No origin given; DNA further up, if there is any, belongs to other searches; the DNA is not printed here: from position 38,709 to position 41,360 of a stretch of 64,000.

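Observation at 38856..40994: Cyclase-STAND NTPase whose TPR sensor arm is replaced by a DUF952 domain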

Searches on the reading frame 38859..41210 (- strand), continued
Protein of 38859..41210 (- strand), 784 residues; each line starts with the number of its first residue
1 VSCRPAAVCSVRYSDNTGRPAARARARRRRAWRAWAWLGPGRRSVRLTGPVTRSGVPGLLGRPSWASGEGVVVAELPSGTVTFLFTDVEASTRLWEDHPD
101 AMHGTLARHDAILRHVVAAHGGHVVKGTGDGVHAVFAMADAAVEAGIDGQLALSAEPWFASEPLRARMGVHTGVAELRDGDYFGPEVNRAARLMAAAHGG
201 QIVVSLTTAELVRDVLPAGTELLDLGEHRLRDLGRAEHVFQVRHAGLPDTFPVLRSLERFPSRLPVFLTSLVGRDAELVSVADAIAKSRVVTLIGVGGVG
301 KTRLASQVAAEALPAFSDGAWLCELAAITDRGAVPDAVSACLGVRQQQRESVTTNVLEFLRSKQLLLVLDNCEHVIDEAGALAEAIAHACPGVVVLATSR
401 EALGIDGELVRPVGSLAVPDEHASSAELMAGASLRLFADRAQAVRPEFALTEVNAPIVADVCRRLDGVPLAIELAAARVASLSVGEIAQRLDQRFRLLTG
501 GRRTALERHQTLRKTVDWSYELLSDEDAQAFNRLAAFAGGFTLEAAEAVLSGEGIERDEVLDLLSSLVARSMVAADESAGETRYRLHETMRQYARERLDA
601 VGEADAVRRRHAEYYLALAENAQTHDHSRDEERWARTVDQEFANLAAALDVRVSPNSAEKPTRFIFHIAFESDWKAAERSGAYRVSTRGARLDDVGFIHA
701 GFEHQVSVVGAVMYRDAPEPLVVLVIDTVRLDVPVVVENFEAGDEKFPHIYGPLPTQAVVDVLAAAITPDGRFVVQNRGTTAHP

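Call 34: find_homologous_proteins(query=window:38859-40997:-, max_evalue=1e-20)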
Query window:38859-40997:- (713 aa): 8000 proteins with E <= 1e-20 among 8000 candidates; the best 120 are listed.
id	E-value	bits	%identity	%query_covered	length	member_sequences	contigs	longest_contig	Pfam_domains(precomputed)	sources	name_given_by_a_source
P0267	0.0e+0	1551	100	100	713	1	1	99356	PF06108.19,PF25872.1,PF00211.26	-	-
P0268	0.0e+0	1056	70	99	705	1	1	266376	PF06108.19,PF25872.1,PF00211.26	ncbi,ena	-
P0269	0.0e+0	1033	69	99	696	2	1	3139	PF06108.19,PF25872.1,PF00211.26,PF00931.29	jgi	jgi:predicted ATPase/class 3 adenylate cyclase/uncharacterized protein (DUF952 family)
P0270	3.7e-271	919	90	68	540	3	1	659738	PF25872.1,PF13401.13,PF20703.4,PF00211.26,PF00931.29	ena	-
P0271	4.2e-270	916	73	83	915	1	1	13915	PF25872.1,PF00211.26,PF00931.29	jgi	jgi:predicted ATPase/class 3 adenylate cyclase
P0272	5.0e-268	909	73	83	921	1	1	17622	PF25872.1,PF00211.26,PF00931.29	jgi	jgi:predicted ATPase/class 3 adenylate cyclase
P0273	2.2e-250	851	69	83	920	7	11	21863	PF25872.1,PF00211.26,PF00931.29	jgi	jgi:predicted ATPase/class 3 adenylate cyclase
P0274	5.1e-250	849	70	81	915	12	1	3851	PF25872.1,PF00211.26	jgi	jgi:predicted ATPase/class 3 adenylate cyclase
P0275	1.1e-245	835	68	83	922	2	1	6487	PF25872.1,PF00211.26,PF00931.29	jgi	jgi:predicted ATPase/class 3 adenylate cyclase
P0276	8.0e-241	819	66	83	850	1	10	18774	PF25872.1,PF13424.13,PF00211.26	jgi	jgi:predicted ATPase/class 3 adenylate cyclase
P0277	4.3e-239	813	65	84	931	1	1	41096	PF25872.1,PF13424.13,PF00211.26,PF00931.29,PF13191.13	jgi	jgi:predicted ATPase/class 3 adenylate cyclase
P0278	4.3e-239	813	65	84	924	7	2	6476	PF25872.1,PF13401.13,PF20703.4,PF00211.26,PF13191.13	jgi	jgi:predicted ATPase/class 3 adenylate cyclase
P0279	1.8e-236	805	66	83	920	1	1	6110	PF25872.1,PF00211.26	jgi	jgi:predicted ATPase/class 3 adenylate cyclase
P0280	1.3e-235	802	64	84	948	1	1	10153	PF25872.1,PF13401.13,PF20703.4,PF00211.26,PF13191.13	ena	-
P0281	4.2e-230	784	62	84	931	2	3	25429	PF25872.1,PF00211.26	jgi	jgi:predicted ATPase/class 3 adenylate cyclase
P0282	8.4e-230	783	64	83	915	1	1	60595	PF25872.1,PF00211.26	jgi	jgi:predicted ATPase/class 3 adenylate cyclase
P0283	6.9e-227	773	64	83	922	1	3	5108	PF25872.1,PF20703.4,PF00211.26,PF13191.13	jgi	jgi:predicted ATPase/class 3 adenylate cyclase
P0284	2.0e-223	762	61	83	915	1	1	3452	PF25872.1,PF13401.13,PF00211.26,PF13191.13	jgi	jgi:predicted ATPase/class 3 adenylate cyclase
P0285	1.1e-222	759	62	83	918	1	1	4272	PF25872.1,PF00211.26,PF13191.13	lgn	-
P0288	1.2e-212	726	60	83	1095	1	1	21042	PF03704.24,PF25872.1,PF00486.35,PF00211.26,PF07719.24,PF13191.13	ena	-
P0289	1.1e-211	723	60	85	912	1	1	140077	PF25872.1,PF00211.26,PF00931.29,PF13191.13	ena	-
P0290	9.0e-210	717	60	83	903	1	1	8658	PF25872.1,PF13424.13,PF00211.26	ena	-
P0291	1.0e-209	716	60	81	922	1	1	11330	PF25872.1,PF13401.13,PF20703.4,PF00211.26,PF00931.29,PF13191.13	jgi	jgi:predicted ATPase/class 3 adenylate cyclase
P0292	2.9e-209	715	58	85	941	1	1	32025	PF25872.1,PF13424.13,PF13401.13,PF00211.26,PF13191.13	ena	-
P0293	1.5e-208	713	59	83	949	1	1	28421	PF25872.1,PF00211.26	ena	-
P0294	2.1e-207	709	59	85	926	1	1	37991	PF25872.1,PF13424.13,PF00211.26,PF13191.13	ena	-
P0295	1.3e-206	706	58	84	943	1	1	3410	PF25872.1,PF00211.26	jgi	jgi:predicted ATPase/class 3 adenylate cyclase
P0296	1.3e-206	706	59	83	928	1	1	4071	PF25872.1,PF00211.26,PF00931.29,PF13191.13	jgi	jgi:predicted ATPase/class 3 adenylate cyclase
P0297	8.0e-204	697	59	81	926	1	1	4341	PF25872.1,PF00211.26,PF13191.13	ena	-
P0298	1.4e-203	696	60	81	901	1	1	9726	PF25872.1,PF00211.26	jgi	jgi:predicted ATPase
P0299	2.0e-203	696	59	81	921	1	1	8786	PF17874.8,PF25872.1,PF13424.13,PF00211.26,PF13191.13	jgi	jgi:predicted ATPase/class 3 adenylate cyclase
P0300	3.5e-202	691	59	81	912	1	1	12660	PF25872.1,PF00211.26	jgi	-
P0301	1.2e-201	690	58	84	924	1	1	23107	PF25872.1,PF13401.13,PF00211.26,PF00931.29,PF13191.13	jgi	jgi:predicted ATPase/class 3 adenylate cyclase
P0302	1.9e-201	689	58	81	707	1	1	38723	PF25872.1,PF13401.13,PF20703.4,PF00211.26,PF00931.29,PF13191.13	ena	-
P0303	1.9e-201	689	56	84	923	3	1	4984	PF25872.1,PF13401.13,PF00211.26,PF00931.29,PF13191.13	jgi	-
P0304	2.0e-201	689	57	84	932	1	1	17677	PF25872.1,PF13424.13,PF00211.26,PF00931.29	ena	-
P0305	2.5e-201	689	58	84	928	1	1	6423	PF17874.8,PF25872.1,PF13424.13,PF00211.26,PF00931.29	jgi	jgi:predicted ATPase/class 3 adenylate cyclase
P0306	4.0e-201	688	58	81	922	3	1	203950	PF17874.8,PF25872.1,PF13424.13,PF20703.4,PF00211.26,PF00931.29,PF13191.13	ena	-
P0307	4.9e-201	688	57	84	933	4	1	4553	PF25872.1,PF13401.13,PF00211.26,PF13191.13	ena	-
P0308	5.1e-201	688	56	86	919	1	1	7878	PF25872.1,PF00211.26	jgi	jgi:predicted ATPase/class 3 adenylate cyclase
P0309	7.5e-201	687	59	82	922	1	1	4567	PF25872.1,PF13401.13,PF00211.26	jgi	jgi:predicted ATPase/class 3 adenylate cyclase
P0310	9.1e-201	687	60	80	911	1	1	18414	PF25872.1,PF00211.26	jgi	jgi:predicted ATPase/class 3 adenylate cyclase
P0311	9.4e-201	687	58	81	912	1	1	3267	PF25872.1,PF13401.13,PF00211.26,PF00931.29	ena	-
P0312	1.5e-200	686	59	81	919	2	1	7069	PF25872.1,PF13424.13,PF13401.13,PF00211.26,PF00931.29,PF13191.13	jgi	jgi:predicted ATPase/class 3 adenylate cyclase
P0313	2.4e-200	685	59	81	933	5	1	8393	PF25872.1,PF00211.26,PF13191.13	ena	-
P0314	3.7e-200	685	56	86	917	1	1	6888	PF25872.1,PF00211.26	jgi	jgi:predicted ATPase/class 3 adenylate cyclase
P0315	8.7e-200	684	58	81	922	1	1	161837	PF25872.1,PF00211.26,PF13191.13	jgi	jgi:predicted ATPase/class 3 adenylate cyclase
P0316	8.9e-200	683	57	85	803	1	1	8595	PF25872.1,PF00211.26,PF13191.13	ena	-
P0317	1.1e-199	683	58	81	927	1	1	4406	PF25872.1,PF00211.26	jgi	jgi:predicted ATPase/class 3 adenylate cyclase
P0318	1.5e-199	683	56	86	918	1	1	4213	PF25872.1,PF00211.26,PF00931.29,PF13191.13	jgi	jgi:predicted ATPase/class 3 adenylate cyclase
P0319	1.8e-199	682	59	81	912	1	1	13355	PF25872.1,PF13424.13,PF13401.13,PF00211.26,PF07719.24,PF00931.29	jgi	-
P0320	2.1e-199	682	58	81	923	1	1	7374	PF25872.1,PF00211.26,PF00931.29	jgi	jgi:predicted ATPase/class 3 adenylate cyclase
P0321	2.7e-199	682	57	83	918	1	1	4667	PF25872.1,PF00211.26,PF00931.29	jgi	jgi:predicted ATPase/class 3 adenylate cyclase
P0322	2.8e-199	682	59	81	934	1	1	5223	PF25872.1,PF00211.26,PF00931.29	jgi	jgi:predicted ATPase/class 3 adenylate cyclase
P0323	3.3e-199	682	57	84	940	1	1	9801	PF25872.1,PF20703.4,PF00211.26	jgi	jgi:predicted ATPase/class 3 adenylate cyclase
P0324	5.6e-199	681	56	86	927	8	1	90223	PF25872.1,PF13401.13,PF00211.26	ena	-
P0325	5.9e-199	681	58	81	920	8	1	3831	PF25872.1,PF13401.13,PF00211.26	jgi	-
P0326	1.1e-198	680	58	81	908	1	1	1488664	PF25872.1,PF00211.26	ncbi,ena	-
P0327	1.5e-198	679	58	81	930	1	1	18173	PF25872.1,PF13401.13,PF00211.26,PF00931.29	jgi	jgi:predicted ATPase/class 3 adenylate cyclase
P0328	1.8e-198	679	60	81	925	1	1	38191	PF25872.1,PF00211.26,PF13191.13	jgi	jgi:predicted ATPase/class 3 adenylate cyclase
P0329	2.3e-198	679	57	83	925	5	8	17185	PF25872.1,PF13424.13,PF00211.26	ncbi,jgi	jgi:predicted ATPase/class 3 adenylate cyclase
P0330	2.3e-198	679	56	86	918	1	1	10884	PF25872.1,PF00211.26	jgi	jgi:predicted ATPase/class 3 adenylate cyclase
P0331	3.0e-198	678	57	86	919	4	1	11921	PF25872.1,PF00211.26,PF00931.29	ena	-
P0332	4.1e-198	678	55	87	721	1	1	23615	PF25872.1,PF13401.13,PF00211.26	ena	-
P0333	4.6e-198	678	55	84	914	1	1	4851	PF25872.1,PF00211.26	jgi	jgi:predicted ATPase/class 3 adenylate cyclase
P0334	5.7e-198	678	58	81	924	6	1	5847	PF25872.1,PF13401.13,PF00211.26,PF13191.13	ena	-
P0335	7.0e-198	677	57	81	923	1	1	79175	PF25872.1,PF13401.13,PF20703.4,PF00211.26,PF00931.29,PF13191.13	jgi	jgi:predicted ATPase/class 3 adenylate cyclase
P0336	1.1e-197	677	59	81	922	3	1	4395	PF25872.1,PF00211.26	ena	-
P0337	1.1e-197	677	56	81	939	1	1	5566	PF25872.1,PF13401.13,PF00211.26,PF00931.29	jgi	jgi:predicted ATPase/class 3 adenylate cyclase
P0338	1.1e-197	677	58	81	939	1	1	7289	PF25872.1,PF00211.26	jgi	jgi:predicted ATPase/class 3 adenylate cyclase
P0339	1.1e-197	677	57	81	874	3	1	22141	PF25872.1,PF00211.26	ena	-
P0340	1.3e-197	676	56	83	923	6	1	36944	PF25872.1,PF13401.13,PF00211.26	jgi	-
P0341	1.3e-197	676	57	82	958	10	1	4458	PF25872.1,PF00211.26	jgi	-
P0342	1.8e-197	676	57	84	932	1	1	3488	PF25872.1,PF13401.13,PF00211.26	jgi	jgi:predicted ATPase/class 3 adenylate cyclase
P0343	2.4e-197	675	57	82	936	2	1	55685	PF25872.1,PF00211.26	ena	-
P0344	2.5e-197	675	58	81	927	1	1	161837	PF17874.8,PF25872.1,PF13424.13,PF13401.13,PF00211.26,PF13191.13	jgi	jgi:predicted ATPase/class 3 adenylate cyclase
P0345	2.9e-197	675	55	84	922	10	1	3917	PF25872.1,PF13401.13,PF00211.26,PF00931.29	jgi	jgi:predicted ATPase/class 3 adenylate cyclase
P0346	3.6e-197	675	57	81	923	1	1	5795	PF25872.1,PF00211.26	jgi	jgi:predicted ATPase/class 3 adenylate cyclase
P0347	3.7e-197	675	60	81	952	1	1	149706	PF25872.1,PF13424.13,PF00211.26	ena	-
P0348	4.8e-197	674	57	83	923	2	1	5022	PF25872.1,PF00211.26,PF13191.13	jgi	jgi:predicted ATPase/class 3 adenylate cyclase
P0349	6.4e-197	674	58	81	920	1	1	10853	PF17874.8,PF25872.1,PF13424.13,PF13401.13,PF00211.26,PF00931.29,PF13191.13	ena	-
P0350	6.5e-197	674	59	82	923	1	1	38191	PF25872.1,PF00211.26,PF00931.29,PF13191.13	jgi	jgi:predicted ATPase/class 3 adenylate cyclase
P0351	7.1e-197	674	56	84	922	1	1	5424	PF25872.1,PF00211.26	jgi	jgi:predicted ATPase/class 3 adenylate cyclase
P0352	8.3e-197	674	56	86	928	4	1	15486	PF25872.1,PF13401.13,PF00211.26,PF00931.29,PF13191.13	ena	-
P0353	9.3e-197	673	56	84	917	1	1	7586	PF25872.1,PF00211.26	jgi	jgi:predicted ATPase/class 3 adenylate cyclase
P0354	1.3e-196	673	58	81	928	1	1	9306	PF25872.1,PF13401.13,PF20703.4,PF00211.26,PF00931.29,PF13191.13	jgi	jgi:predicted ATPase/class 3 adenylate cyclase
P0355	1.4e-196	673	55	84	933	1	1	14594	PF25872.1,PF13424.13,PF13401.13,PF20703.4,PF00211.26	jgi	jgi:predicted ATPase/class 3 adenylate cyclase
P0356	2.0e-196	672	56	84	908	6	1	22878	PF25872.1,PF00211.26,PF00931.29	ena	-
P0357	2.9e-196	672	55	84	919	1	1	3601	PF25872.1,PF00211.26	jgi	jgi:predicted ATPase/class 3 adenylate cyclase/tetratricopeptide (TPR) repeat protein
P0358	4.1e-196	671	56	87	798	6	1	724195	PF25872.1,PF20703.4,PF00211.26,PF13191.13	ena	-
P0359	4.9e-196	671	55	84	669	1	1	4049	PF25872.1,PF00211.26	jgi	jgi:predicted ATPase/class 3 adenylate cyclase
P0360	5.3e-196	671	55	85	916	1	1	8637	PF25872.1,PF00211.26,PF00931.29,PF13191.13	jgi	jgi:predicted ATPase/class 3 adenylate cyclase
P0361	5.4e-196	671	58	81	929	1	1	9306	PF25872.1,PF13401.13,PF20703.4,PF00211.26,PF00931.29,PF13191.13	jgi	jgi:predicted ATPase/class 3 adenylate cyclase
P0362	7.4e-196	671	55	86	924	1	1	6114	PF25872.1,PF13401.13,PF20703.4,PF00211.26,PF00931.29,PF13191.13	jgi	jgi:predicted ATPase/class 3 adenylate cyclase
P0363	7.9e-196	670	59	81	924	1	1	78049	PF25872.1,PF13401.13,PF00211.26,PF00931.29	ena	-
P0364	8.0e-196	670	59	81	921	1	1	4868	PF25872.1,PF13401.13,PF00211.26,PF00931.29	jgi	-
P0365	8.1e-196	670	59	81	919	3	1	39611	PF25872.1,PF13424.13,PF00211.26,PF00931.29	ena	-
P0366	9.8e-196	670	58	83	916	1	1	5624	PF25872.1,PF00211.26,PF00931.29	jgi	jgi:predicted ATPase/class 3 adenylate cyclase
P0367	1.0e-195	670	57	81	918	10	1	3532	PF25872.1,PF13401.13,PF00211.26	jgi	jgi:predicted ATPase/class 3 adenylate cyclase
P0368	1.1e-195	670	58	81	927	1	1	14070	PF25872.1,PF00211.26,PF13191.13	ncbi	-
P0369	1.4e-195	670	57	83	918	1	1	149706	PF25872.1,PF00211.26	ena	-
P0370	1.4e-195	670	57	84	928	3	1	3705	PF25872.1,PF20703.4,PF00211.26,PF00931.29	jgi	jgi:predicted ATPase/class 3 adenylate cyclase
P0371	1.5e-195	670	55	86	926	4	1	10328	PF25872.1,PF13401.13,PF20703.4,PF00211.26,PF00931.29,PF13191.13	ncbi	-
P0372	1.5e-195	669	55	83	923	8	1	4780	PF25872.1,PF00211.26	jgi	jgi:predicted ATPase/class 3 adenylate cyclase/tetratricopeptide (TPR) repeat protein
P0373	1.7e-195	669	59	81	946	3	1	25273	PF12862.14,PF25872.1,PF13401.13,PF00211.26,PF00931.29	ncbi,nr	ncbi:MAG: adenylate/guanylate cyclase domain-containing protein [Acidimicrobiia bacterium]|nr:adenyl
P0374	1.7e-195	669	54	85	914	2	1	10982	PF25872.1,PF20703.4,PF00211.26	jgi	-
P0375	1.7e-195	669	56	84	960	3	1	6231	PF25872.1,PF20703.4,PF00211.26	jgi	jgi:predicted ATPase/class 3 adenylate cyclase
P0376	1.8e-195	669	55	86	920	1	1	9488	PF25872.1,PF13401.13,PF00211.26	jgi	jgi:predicted ATPase/class 3 adenylate cyclase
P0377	2.2e-195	669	55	86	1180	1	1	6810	PF03704.24,PF25872.1,PF13424.13,PF00486.35,PF00211.26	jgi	jgi:predicted ATPase/class 3 adenylate cyclase/DNA-binding SARP family transcriptional activator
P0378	2.3e-195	669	61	74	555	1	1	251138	PF25872.1,PF00211.26,PF13191.13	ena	-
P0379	2.4e-195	669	58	81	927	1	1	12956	PF25872.1,PF13401.13,PF00211.26,PF00931.29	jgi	jgi:predicted ATPase/class 3 adenylate cyclase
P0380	2.4e-195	669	57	81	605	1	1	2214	PF25872.1,PF13401.13,PF00211.26,PF00931.29,PF13191.13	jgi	jgi:predicted ATPase/class 3 adenylate cyclase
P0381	2.7e-195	669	61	78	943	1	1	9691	PF25872.1,PF13401.13,PF20703.4,PF00211.26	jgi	jgi:predicted ATPase/class 3 adenylate cyclase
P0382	2.9e-195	669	58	81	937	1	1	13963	PF25872.1,PF00211.26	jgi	jgi:predicted ATPase/class 3 adenylate cyclase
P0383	3.2e-195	668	58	81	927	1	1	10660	PF25872.1,PF13401.13,PF00211.26,PF00931.29,PF13191.13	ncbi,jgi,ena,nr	ncbi:MAG TPA: adenylate/guanylate cyclase domain-containing protein [Acidimicrobiia bacterium]|nr:ad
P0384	3.4e-195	668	55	86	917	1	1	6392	PF25872.1,PF13424.13,PF13401.13,PF00211.26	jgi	-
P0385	4.8e-195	668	57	82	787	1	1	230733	PF25872.1,PF13401.13,PF00211.26,PF00931.29,PF13191.13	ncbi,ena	-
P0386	5.0e-195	668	56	83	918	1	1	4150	PF17874.8,PF25872.1,PF00211.26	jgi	-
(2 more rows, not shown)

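Call 35: find_encoding_contigs(protein=P0268, flank=10000, max_places=3)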
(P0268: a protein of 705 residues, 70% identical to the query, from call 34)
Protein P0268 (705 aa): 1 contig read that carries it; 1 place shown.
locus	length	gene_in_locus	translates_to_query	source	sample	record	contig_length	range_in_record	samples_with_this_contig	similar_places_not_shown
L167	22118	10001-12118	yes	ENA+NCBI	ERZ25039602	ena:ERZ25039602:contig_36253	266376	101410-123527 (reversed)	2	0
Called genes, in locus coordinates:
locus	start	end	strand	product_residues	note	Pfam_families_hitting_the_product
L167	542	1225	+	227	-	-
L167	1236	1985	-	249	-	PF04909:Amidohydro_2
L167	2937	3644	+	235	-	PF02894:GFO_IDH_MocA_C, PF22725:GFO_IDH_MocA_C3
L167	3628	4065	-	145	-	-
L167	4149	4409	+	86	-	PF01261:AP_endonuc_2 (weak)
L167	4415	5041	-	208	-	PF00106:adh_short, PF13561:adh_short_C2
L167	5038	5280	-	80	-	-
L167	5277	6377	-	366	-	PF04909:Amidohydro_2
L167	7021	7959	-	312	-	PF01636:APH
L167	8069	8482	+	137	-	PF11969:DcpS_C, PF01230:HIT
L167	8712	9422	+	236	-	PF11361:DUF3159 (weak)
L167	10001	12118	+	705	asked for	PF00211:Guanylate_cyc, PF25872:HTH_77, PF06108:DUF952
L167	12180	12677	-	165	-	PF00756:Esterase (weak)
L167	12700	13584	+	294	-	PF00903:Glyoxalase, PF18029:Glyoxalase_6 (faint), PF00903:Glyoxalase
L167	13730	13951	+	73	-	-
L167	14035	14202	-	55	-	-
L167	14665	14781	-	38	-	-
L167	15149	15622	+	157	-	-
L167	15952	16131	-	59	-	-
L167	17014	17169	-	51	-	-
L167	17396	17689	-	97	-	PF01740:STAS, PF13466:STAS_2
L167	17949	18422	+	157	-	PF01047:MarR, PF12802:MarR_2, PF01978:TrmB (weak)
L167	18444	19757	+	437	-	PF00654:Voltage_CLC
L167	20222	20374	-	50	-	PF00174:Oxidored_molyb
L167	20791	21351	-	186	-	-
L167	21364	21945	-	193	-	-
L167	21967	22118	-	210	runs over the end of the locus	PF09837:DUF2064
